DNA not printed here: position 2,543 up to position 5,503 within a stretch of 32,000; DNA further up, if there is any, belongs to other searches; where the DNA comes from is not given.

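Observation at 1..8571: DUF499 ATPase, DUF1156 methyltransferase and SNF2/PD-(D/E)xK helicase-nuclease operon: a methylation-linked defence-type system with unknown mechanism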

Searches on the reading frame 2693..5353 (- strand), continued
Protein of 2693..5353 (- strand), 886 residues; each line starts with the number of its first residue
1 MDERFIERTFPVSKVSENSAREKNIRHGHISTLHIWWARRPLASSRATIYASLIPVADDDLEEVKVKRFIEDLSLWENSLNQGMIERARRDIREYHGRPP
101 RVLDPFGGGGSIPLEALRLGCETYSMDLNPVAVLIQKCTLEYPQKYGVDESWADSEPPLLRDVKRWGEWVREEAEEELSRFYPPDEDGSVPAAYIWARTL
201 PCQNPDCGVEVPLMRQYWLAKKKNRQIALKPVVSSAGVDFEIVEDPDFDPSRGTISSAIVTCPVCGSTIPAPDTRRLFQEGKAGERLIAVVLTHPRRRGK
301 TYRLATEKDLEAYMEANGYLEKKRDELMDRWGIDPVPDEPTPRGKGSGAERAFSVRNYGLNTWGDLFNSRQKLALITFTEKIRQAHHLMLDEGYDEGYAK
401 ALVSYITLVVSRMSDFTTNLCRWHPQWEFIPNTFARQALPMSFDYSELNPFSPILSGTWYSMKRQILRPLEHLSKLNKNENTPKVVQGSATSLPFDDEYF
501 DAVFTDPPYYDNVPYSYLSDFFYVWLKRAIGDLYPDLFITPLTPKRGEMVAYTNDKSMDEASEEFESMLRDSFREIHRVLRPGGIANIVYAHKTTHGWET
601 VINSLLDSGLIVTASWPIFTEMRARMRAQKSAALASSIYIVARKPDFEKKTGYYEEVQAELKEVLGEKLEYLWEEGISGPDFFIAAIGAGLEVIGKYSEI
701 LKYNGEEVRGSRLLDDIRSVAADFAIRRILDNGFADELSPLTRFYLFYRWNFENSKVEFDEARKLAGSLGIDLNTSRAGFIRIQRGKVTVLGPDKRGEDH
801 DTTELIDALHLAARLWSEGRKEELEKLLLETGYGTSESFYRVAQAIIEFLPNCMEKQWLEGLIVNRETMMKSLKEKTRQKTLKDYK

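Call 92: predict_structure(alignment_id=A4)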
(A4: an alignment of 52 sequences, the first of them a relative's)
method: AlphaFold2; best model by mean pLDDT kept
length: 904 residues; sequences in the alignment: 52
mean_pLDDT: 85.4   pTM: 0.58
mean pLDDT of the five models: 85.4, 84.9, 84.1, 82.7, 82.0
residues with pLDDT >= 90: 333; 70-90: 512; 50-70: 51; < 50: 8
segments of 3 or more residues with pLDDT < 50: 823-828
pLDDT, mean of each block of 10 residues (from residue 1): 90 74 71 85 87 84 91 83 69 92 91 85 92 81 92 94 87 81 91 92 78 71 86 72 85 91 94 91 92 94 89 77 89 90 86 86 80 84 87 91 85 83 90 90 84 87 81 88 92 89 90 93 80 90 93 89 92 78 89 90 92 91 79 92 91 89 90 91 91 93 85 82 89 85 69 84 88 79 83 83 80 85 47 71 81 85 79 81 88 84 76
secondary structure, 60 per line:
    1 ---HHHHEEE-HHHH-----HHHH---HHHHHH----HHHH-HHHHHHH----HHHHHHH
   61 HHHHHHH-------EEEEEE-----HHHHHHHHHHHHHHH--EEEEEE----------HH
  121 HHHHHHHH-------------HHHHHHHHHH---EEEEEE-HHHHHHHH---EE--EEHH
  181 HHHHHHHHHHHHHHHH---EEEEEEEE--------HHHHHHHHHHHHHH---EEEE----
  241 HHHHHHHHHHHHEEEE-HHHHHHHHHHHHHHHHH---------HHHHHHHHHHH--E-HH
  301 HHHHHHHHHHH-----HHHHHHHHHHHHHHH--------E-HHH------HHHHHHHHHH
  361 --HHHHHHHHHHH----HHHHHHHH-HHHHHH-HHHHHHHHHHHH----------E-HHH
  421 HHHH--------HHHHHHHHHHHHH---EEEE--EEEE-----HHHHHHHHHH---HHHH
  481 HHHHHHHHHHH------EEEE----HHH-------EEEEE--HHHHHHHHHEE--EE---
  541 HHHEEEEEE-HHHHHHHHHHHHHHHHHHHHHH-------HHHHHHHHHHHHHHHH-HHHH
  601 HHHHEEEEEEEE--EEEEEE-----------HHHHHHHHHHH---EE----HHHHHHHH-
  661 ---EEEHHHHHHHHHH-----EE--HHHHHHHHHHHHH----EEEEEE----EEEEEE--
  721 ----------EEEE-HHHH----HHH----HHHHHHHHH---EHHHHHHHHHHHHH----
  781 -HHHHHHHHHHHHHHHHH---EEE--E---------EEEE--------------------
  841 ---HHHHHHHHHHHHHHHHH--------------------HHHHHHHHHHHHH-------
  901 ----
elements in order (helices of 4 or more, strands of 3 or more residues): H4-7 E8-10 H12-15 H21-24 H28-33 H38-41 H43-49 H54-67 E75-80 H86-100 E103-108 H119-128 H142-151 E155-160 H162-169 H179-196 E200-207 H216-229 E233-236 H241-252 E253-256 H258-274 H284-294 H299-311 H317-331 H351-360 H363-373 H378-385 H387-392 H394-405 H418-424 H433-445 E449-452 E455-458 H464-473 H477-491 E498-501 E516-520 H523-531 E544-549 H551-572 H580-595 H597-604 E605-612 E615-620 H632-642 H652-659 E664-666 H667-676 H686-698 E703-708 E713-718 E731-734 H736-739 H751-759 H764-776 H782-798 E802-804 E817-820 H844-860 H881-893

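Call 95: fold_search(model_id=the predicted structure, library=pdb)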
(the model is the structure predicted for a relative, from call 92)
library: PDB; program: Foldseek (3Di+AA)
matches with E <= 10: 1459; with E <= 0.001: 115
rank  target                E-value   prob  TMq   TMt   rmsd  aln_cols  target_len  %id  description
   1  9zll_B                3.4e-06  1.00  0.32  0.53   7.2       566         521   13  Complex of N-terminal BrxC walker B, BrxB, and N-termianl PglZ from the Acinetobacter BREX system (released 2026-04-08)
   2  9zll_D                5.0e-06  1.00  0.34  0.52   5.8       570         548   12  Complex of N-terminal BrxC walker B, BrxB, and N-termianl PglZ from the Acinetobacter BREX system (released 2026-04-08)
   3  5uj7_D                5.0e-06  1.00  0.21  0.44  16.6       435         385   14  Structure of the active form of human Origin Recognition Complex ATPase motor module, complex subunitS 1, 4, 5 (released 2017-02-08)
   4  7jgr_D                7.0e-06  1.00  0.22  0.39  18.5       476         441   13  Structure of Drosophila ORC bound to DNA (84 bp) and Cdc6 (released 2020-09-09)
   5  7jk6_D                7.7e-06  1.00  0.21  0.38  18.6       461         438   12  Structure of Drosophila ORC in the active conformation (released 2020-09-09)
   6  5uj7_C                1.5e-05  1.00  0.21  0.43  16.7       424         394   13  Structure of the active form of human Origin Recognition Complex ATPase motor module, complex subunitS 1, 4, 5 (released 2017-02-08)
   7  1w5t_A                1.6e-05  1.00  0.20  0.39  14.7       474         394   12  Structure of the Aeropyrum Pernix ORC2 protein (ADPNP-ADP complexes) (released 2004-10-05)
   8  4d81                  1.8e-05  1.00  0.17  0.47  10.6       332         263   14  Metallosphera sedula Vps4 crystal structure (released 2015-11-25)
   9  4xgc_D                1.9e-05  1.00  0.21  0.39  19.6       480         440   12  Crystal structure of the eukaryotic origin recognition complex (released 2015-04-01)
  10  2ce7_B                2.0e-05  1.00  0.15  0.30  19.9       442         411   15  EDTA treated (released 2006-02-09)
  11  7jps_D                2.1e-05  1.00  0.19  0.37  17.2       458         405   13  ORC-DNA: Human Origin Recognition Complex (ORC) with DNA bound in the core (released 2020-09-09)
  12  4d82_A                2.3e-05  1.00  0.16  0.42   9.0       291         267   13  Metallosphera sedula Vps4 crystal structure (released 2015-11-25)
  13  7jpq_D                2.4e-05  1.00  0.21  0.40  16.8       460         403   14  ORC-O2-5: Human Origin Recognition Complex (ORC) with subunits 2,3,4,5 (released 2020-09-02)
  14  9qlv_A                3.3e-05  1.00  0.16  0.18  21.0       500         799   11  Cryo-EM structure of Arabidopsis TIR-NLR WRR4A tetramer in complex with effector CCG40 (released 2026-04-08)
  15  7swl_D                4.4e-05  1.00  0.15  0.22  26.9       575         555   13  CryoEM structure of the N-terminal-deleted Rix7 AAA-ATPase (released 2022-03-02)
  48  9zll_C                3.0e-04  1.00  0.26  0.41   8.1       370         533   14  Complex of N-terminal BrxC walker B, BrxB, and N-termianl PglZ from the Acinetobacter BREX system (released 2026-04-08)
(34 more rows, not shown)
